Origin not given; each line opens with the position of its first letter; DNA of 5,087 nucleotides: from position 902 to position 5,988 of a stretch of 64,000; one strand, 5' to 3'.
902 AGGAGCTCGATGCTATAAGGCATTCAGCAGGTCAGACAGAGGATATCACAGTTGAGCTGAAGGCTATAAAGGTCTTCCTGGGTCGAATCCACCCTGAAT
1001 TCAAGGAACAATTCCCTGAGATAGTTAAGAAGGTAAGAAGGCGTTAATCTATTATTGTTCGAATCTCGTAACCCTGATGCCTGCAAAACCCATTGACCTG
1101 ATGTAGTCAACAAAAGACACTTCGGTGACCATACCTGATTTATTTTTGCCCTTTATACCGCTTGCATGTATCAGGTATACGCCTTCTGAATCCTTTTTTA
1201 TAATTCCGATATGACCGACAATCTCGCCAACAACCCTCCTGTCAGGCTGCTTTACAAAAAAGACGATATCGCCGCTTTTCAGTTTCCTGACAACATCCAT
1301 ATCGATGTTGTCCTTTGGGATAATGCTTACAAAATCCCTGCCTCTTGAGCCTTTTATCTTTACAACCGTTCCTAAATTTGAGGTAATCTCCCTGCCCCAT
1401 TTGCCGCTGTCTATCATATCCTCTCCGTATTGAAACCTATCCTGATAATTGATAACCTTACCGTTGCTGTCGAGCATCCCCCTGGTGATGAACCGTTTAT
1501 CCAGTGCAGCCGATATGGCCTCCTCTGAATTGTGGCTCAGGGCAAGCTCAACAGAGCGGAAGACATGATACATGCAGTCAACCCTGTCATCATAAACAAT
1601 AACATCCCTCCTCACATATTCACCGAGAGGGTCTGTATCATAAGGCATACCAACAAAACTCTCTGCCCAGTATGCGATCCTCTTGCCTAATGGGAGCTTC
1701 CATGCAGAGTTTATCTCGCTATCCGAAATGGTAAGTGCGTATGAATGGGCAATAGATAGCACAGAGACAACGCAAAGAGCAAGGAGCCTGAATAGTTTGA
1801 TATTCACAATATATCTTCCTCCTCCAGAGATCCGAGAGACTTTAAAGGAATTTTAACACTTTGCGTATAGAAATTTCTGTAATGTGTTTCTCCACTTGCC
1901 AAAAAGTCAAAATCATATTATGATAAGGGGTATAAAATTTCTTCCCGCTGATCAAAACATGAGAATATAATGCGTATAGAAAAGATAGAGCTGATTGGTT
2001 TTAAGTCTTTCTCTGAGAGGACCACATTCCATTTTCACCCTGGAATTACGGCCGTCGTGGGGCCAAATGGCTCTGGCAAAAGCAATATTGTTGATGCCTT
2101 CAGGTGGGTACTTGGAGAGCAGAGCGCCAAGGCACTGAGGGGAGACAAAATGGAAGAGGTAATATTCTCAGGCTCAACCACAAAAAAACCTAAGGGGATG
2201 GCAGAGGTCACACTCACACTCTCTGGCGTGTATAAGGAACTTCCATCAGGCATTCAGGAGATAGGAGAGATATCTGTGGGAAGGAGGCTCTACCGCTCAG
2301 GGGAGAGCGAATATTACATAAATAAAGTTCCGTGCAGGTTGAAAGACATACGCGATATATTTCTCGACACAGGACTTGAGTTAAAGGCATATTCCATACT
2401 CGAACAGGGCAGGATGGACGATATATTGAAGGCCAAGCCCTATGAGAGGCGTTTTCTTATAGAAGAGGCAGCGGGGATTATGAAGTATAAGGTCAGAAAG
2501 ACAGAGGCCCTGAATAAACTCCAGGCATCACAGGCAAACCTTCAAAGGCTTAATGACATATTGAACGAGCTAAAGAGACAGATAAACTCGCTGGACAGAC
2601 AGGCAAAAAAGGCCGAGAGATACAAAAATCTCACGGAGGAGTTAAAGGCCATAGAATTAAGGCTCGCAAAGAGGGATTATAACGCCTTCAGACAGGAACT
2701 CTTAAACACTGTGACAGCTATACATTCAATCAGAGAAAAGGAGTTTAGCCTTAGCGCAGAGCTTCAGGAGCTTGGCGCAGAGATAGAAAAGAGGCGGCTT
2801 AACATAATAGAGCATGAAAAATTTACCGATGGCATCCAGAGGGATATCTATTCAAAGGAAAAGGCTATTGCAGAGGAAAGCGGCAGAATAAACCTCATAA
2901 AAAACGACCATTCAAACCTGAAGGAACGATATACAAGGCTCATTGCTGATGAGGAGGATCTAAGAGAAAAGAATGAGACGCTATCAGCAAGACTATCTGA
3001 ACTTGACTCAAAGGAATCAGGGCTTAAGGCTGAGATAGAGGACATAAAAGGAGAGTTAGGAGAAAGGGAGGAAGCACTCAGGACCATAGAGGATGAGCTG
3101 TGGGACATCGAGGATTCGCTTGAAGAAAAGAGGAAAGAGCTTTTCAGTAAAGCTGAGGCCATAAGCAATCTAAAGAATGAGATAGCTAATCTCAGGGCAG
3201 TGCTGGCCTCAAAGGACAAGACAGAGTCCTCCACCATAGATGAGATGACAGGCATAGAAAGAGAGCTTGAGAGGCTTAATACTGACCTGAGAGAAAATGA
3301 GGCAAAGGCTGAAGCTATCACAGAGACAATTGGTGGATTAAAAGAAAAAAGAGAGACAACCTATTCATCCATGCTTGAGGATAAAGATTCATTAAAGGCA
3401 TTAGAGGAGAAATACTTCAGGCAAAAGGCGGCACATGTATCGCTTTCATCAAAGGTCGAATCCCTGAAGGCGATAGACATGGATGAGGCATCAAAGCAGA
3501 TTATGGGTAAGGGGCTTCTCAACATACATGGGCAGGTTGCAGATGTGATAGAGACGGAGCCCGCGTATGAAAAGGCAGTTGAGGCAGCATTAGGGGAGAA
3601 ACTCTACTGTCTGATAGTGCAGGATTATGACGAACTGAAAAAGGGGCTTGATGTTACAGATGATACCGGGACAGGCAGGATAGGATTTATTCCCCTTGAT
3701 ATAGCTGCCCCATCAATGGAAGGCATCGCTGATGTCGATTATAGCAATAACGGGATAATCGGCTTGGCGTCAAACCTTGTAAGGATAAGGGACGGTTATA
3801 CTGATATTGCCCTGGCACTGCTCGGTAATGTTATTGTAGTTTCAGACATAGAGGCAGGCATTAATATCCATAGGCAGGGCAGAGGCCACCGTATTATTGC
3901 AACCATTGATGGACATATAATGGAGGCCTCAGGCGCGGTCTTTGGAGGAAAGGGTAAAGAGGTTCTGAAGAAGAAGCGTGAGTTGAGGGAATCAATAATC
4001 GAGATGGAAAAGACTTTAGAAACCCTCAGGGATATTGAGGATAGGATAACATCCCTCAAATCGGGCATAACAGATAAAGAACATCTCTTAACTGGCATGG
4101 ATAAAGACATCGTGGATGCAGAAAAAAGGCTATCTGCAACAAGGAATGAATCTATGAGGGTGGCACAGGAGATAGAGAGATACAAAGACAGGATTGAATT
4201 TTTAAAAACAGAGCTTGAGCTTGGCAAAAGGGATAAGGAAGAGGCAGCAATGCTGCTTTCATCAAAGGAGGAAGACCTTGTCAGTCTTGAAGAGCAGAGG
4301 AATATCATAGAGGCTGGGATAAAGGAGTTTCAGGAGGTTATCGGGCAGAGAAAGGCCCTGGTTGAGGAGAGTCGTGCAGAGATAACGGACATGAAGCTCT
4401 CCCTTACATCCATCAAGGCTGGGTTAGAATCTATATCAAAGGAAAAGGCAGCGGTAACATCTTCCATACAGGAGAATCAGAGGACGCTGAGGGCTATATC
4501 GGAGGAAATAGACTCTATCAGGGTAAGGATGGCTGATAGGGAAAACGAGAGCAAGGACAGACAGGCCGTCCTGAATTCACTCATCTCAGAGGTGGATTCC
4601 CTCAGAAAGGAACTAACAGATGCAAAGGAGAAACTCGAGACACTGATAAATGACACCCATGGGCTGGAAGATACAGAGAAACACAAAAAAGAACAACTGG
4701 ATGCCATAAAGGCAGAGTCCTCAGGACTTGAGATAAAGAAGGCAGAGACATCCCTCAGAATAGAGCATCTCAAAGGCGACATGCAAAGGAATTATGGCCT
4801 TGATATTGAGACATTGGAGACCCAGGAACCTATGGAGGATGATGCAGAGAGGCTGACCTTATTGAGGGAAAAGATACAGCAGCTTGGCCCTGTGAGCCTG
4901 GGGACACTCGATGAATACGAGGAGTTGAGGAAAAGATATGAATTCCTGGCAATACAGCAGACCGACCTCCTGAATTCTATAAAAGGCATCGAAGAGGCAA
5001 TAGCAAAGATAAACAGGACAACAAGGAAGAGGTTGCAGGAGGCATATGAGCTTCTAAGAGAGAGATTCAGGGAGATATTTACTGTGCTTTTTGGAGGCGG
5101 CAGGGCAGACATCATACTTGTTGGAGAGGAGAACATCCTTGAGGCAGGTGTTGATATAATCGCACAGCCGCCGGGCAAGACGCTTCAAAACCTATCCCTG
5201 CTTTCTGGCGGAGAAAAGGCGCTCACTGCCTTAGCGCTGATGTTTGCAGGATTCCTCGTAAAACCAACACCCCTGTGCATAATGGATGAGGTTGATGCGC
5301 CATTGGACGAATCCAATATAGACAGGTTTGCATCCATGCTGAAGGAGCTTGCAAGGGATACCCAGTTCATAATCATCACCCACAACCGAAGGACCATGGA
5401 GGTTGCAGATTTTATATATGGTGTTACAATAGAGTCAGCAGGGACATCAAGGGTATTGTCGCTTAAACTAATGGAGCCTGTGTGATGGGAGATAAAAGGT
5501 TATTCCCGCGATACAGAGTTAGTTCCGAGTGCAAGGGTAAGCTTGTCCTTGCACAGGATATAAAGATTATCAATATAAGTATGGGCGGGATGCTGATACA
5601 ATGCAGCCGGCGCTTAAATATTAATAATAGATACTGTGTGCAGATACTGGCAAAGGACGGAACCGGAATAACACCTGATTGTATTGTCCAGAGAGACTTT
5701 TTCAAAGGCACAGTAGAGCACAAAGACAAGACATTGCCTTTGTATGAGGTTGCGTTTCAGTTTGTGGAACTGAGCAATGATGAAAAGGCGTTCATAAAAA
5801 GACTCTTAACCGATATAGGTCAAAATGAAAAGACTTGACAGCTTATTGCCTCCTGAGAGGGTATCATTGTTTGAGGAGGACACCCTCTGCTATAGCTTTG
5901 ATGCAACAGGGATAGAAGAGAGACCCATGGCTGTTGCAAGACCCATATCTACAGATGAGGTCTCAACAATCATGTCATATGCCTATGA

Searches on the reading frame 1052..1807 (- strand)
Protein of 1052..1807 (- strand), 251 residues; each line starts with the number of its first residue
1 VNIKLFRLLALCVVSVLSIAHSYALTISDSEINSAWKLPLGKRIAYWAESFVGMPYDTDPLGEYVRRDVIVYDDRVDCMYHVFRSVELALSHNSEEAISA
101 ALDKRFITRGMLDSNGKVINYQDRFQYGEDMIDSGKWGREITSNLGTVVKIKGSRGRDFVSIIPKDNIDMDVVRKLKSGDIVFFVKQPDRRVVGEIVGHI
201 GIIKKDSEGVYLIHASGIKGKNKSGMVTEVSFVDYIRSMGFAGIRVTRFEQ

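Call 58: search_protein_families(library=pfam, proteins=[window:1052-1807:-], max_evalue=0.00001)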
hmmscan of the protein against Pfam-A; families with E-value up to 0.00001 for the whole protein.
window:1052-1807:- (251 aa): 1 family
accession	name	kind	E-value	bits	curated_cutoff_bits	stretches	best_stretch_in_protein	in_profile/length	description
PF07313.18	AmiA-like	-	4.1e-12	46.5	27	1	157-238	125-198/202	N-acetylmuramoyl-L-alanine amidase-like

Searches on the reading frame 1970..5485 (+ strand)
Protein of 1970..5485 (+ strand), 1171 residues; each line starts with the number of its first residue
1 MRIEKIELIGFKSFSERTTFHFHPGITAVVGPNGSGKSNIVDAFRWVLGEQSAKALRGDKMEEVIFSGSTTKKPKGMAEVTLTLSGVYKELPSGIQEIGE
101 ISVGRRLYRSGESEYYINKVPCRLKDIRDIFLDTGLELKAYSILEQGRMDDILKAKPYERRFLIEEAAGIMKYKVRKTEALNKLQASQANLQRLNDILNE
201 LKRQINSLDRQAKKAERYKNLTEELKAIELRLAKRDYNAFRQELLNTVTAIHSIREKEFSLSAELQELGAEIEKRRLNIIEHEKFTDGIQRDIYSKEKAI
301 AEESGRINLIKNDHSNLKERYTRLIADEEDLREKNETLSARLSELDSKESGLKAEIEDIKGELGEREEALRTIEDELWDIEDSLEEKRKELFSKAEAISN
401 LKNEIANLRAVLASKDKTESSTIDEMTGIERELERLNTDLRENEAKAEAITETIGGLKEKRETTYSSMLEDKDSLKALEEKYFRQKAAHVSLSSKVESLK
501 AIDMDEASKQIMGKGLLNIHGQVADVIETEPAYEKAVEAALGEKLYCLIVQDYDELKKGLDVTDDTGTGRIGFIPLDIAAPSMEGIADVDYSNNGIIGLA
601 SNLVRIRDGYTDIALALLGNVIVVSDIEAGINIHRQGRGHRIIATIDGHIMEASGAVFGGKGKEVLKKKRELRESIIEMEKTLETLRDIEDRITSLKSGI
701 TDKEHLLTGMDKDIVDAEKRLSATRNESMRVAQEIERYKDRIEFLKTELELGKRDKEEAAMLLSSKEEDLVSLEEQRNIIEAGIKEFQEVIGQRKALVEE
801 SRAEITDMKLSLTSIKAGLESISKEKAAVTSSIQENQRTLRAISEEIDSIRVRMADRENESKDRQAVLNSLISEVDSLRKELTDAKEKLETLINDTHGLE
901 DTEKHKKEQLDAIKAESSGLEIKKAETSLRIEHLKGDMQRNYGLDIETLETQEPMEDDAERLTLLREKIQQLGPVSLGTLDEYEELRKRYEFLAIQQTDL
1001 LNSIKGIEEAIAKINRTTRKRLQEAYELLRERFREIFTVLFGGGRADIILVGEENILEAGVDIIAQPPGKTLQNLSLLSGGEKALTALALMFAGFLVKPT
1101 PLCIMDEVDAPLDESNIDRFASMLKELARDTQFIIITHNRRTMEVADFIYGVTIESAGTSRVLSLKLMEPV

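Call 58: search_protein_families(library=pfam, proteins=[window:1970-5485:+], max_evalue=0.00001)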
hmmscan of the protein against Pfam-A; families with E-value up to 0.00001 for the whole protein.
window:1970-5485:+ (1171 aa): 6 families
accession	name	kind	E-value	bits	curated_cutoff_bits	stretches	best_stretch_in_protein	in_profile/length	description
PF02463.25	SMC_N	-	2.2e-66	223.9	40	1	3-1160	2-219/220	RecF/RecN/SMC N terminal domain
PF06470.18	SMC_hinge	-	4.3e-21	75.9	22.5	1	518-633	3-115/116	SMC proteins Flexible Hinge Domain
PF13476.12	AAA_23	-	1.1e-18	69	27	1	5-205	1-200/201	AAA domain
PF13304.12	AAA_21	-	6.1e-14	53.2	27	1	26-82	1-62/304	AAA domain, putative AbiEii toxin, Type IV TA system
PF13175.12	AAA_15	-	1.3e-08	35.3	32.1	1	1-405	1-282/374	AAA ATPase domain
PF13555.12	AAA_29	-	1.1e-07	32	27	1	4-49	2-47/61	P-loop containing region of AAA domain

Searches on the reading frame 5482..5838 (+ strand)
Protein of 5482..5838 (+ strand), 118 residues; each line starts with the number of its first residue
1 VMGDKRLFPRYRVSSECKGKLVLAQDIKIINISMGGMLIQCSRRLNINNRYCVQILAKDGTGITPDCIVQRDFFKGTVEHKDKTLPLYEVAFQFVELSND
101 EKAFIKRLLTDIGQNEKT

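Call 58: search_protein_families(library=pfam, proteins=[window:5482-5838:+], max_evalue=0.00001)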
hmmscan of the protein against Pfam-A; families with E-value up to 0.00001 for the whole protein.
window:5482-5838:+ (118 aa): 1 family
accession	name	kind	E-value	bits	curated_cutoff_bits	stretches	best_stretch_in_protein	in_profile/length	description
PF07238.19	PilZ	-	2.6e-06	28.1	22.5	1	5-109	2-100/102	PilZ domain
